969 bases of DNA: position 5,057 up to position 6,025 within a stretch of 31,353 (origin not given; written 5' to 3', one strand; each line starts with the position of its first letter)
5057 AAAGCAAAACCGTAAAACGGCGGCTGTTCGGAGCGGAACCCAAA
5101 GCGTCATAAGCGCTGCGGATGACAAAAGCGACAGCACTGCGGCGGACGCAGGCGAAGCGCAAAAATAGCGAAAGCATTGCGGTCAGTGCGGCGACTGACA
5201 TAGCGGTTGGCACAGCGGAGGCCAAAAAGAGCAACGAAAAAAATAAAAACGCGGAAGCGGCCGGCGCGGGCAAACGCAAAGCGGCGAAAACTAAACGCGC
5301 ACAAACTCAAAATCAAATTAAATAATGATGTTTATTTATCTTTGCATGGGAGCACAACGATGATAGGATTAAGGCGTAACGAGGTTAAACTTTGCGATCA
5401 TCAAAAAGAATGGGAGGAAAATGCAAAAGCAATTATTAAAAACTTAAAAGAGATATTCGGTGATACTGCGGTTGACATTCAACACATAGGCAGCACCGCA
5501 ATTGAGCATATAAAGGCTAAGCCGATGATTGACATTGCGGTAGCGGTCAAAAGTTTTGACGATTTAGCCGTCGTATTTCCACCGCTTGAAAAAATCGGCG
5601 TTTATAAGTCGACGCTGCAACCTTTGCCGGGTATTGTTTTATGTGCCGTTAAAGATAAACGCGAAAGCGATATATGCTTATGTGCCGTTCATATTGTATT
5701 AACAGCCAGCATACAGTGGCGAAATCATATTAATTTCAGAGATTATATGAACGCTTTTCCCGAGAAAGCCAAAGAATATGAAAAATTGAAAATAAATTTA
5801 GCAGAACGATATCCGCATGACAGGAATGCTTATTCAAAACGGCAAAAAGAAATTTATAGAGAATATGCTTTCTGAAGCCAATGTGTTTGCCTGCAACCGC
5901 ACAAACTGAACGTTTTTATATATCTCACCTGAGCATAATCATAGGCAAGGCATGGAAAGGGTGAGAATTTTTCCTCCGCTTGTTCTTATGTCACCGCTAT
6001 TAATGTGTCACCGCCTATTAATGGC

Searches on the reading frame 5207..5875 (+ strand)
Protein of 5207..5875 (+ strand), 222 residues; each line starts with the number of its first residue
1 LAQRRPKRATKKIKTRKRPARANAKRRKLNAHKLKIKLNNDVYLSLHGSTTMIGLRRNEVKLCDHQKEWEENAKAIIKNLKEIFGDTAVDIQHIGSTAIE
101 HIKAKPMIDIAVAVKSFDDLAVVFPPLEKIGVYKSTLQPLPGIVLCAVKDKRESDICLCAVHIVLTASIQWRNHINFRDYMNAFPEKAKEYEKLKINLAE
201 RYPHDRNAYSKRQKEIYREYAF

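Call 64: search_protein_families(library=pfam, proteins=[window:5207-5875:+], max_evalue=0.001)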
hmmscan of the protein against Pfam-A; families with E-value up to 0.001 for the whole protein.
window:5207-5875:+ (222 aa): 1 family
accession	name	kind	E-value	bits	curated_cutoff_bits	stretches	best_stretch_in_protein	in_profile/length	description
PF04229.20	GrpB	-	8.5e-38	130.5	25.5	1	60-219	2-155/159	GrpB protein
